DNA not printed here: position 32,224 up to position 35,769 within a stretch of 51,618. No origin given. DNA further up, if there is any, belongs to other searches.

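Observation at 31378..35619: ArsR / rhodanese / single-chain FeS-plus-molybdopterin oxidoreductase with no Tat signal or membrane subunit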

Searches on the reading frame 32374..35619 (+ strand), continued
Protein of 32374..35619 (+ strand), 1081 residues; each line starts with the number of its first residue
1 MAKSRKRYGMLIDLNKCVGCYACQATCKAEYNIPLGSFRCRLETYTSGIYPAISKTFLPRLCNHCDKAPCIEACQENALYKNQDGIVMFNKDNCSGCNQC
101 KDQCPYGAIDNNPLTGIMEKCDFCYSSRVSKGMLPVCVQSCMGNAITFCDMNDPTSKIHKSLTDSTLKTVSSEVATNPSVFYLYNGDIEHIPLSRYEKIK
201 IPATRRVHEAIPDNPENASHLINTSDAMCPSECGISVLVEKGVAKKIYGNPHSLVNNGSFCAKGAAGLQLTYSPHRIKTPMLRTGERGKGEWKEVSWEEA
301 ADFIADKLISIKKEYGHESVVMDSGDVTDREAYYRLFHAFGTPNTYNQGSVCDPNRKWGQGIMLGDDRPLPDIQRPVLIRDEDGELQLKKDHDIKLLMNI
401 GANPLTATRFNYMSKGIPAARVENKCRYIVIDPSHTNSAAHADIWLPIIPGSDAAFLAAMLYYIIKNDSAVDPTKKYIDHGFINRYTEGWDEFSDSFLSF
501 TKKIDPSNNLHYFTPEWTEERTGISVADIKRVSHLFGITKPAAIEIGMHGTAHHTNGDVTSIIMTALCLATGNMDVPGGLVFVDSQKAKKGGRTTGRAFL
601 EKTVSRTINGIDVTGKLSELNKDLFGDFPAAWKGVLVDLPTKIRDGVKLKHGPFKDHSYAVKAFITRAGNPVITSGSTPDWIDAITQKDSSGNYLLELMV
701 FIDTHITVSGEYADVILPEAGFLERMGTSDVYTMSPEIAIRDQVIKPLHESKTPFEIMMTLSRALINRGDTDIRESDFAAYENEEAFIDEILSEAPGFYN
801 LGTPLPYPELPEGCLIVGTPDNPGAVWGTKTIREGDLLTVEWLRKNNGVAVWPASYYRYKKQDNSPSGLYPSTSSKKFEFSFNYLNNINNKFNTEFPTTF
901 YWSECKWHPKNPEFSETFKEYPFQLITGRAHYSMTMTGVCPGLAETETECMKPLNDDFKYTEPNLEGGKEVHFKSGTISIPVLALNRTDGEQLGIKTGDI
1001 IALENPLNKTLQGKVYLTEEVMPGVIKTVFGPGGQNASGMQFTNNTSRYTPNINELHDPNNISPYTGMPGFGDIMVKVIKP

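Call 70: find_encoding_contigs(protein=P0377, flank=9000, max_places=1)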
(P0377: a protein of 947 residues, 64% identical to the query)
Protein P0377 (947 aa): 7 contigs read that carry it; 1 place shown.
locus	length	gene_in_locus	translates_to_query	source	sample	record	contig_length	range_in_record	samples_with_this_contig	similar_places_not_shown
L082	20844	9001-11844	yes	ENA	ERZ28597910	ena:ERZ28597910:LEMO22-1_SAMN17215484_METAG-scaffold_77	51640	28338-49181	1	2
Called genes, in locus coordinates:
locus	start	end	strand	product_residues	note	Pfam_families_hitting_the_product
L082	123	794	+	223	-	PF02613:Nitrate_red_del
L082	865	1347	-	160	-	PF09719:C_GCAxxG_C_C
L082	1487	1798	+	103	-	PF12840:HTH_20 (weak), PF01022:HTH_5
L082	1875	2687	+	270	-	PF01135:PCMT (weak), PF01209:Ubie_methyltran, PF06325:PrmA, PF13489:Methyltransf_23, PF13847:Methyltransf_31, PF08241:Methyltransf_11, PF08242:Methyltransf_12, PF13649:Methyltransf_25, +1 more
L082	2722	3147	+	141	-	PF18423:zf_CopZ, PF04324:Fer2_BFD (weak)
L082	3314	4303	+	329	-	PF12974:Phosphonate-bd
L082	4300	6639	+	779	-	PF00672:HAMP, PF13426:PAS_9, PF13185:GAF_2, PF01590:GAF (weak), PF13492:GAF_3 (weak), PF07730:HisKA_3, PF02518:HATPase_c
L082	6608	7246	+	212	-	PF00072:Response_reg, PF08281:Sigma70_r4_2 (weak), PF00196:GerE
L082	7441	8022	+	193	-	PF12838:Fer4_7 (weak), PF13247:Fer4_11, PF13237:Fer4_10, PF13187:Fer4_9 (weak), PF25160:LdpA_Fe-S-bd (weak), PF00037:Fer4, PF12797:Fer4_2 (weak), PF12837:Fer4_6 (weak), +2 more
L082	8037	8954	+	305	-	PF03916:NrfD, PF14589:NrfD_2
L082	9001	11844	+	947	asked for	PF10518:TAT_signal (weak), PF04879:Molybdop_Fe4S4, PF00384:Molybdopterin, PF01568:Molydop_binding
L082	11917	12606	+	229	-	PF02613:Nitrate_red_del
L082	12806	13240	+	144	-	PF01451:LMWPc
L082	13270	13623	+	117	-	PF01022:HTH_5, PF12840:HTH_20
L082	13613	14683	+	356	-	PF01758:SBF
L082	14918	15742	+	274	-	PF11300:DUF3102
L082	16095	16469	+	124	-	PF04986:Y2_Tnp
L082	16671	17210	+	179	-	-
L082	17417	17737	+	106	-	PF01022:HTH_5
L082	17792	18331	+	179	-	PF00085:Thioredoxin, PF13098:Thioredoxin_2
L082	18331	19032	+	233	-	PF02683:DsbD_TM, PF13386:DsbD_2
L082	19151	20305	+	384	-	PF00155:Aminotran_1_2, PF00266:Aminotran_5, PF01212:Beta_elim_lyase (faint), PF01053:Cys_Met_Meta_PP, PF01041:DegT_DnrJ_EryC1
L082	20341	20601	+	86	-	PF11823:Se_S_carrier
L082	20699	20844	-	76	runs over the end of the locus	PF13192:Thioredoxin_3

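Call 71: find_encoding_contigs(protein=P0129, flank=8000, max_places=2)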
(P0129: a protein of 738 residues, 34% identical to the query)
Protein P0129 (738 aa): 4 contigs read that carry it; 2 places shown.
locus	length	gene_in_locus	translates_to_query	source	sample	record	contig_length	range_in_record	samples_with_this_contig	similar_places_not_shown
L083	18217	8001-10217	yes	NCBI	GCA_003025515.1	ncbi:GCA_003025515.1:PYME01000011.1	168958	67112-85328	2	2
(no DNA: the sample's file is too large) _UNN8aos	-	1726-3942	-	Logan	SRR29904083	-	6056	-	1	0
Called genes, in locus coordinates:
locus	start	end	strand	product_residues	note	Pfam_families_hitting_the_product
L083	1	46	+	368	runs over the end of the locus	PF00005:ABC_tran, PF02463:SMC_N (faint), PF13304:AAA_21 (weak)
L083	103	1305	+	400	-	PF02310:B12-binding (weak), PF04055:Radical_SAM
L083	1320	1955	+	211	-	-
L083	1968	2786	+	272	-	PF00142:Fer4_NifH, PF01656:CbiA, PF02374:ArsA_ATPase (weak), PF09140:MipZ (faint), PF10609:ParA (weak), PF13614:AAA_31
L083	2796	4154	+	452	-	PF00148:Oxidored_nitro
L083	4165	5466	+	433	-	PF00148:Oxidored_nitro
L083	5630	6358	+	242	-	PF00528:BPD_transp_1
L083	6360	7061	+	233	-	PF00528:BPD_transp_1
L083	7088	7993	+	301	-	PF00701:DHDPS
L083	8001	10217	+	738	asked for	PF04879:Molybdop_Fe4S4, PF00384:Molybdopterin, PF01568:Molydop_binding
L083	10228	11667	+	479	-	PF04055:Radical_SAM, PF02579:Nitro_FeMo-Co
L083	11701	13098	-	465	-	PF01554:MatE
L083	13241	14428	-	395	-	PF07690:MFS_1, PF00083:Sugar_tr, PF07690:MFS_1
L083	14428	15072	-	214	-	PF00239:Resolvase, PF02796:HTH_7 (faint)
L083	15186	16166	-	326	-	PF08240:ADH_N, PF00107:ADH_zinc_N, PF13602:ADH_zinc_N_2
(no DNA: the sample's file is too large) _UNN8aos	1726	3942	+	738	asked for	PF04879:Molybdop_Fe4S4, PF00384:Molybdopterin, PF01568:Molydop_binding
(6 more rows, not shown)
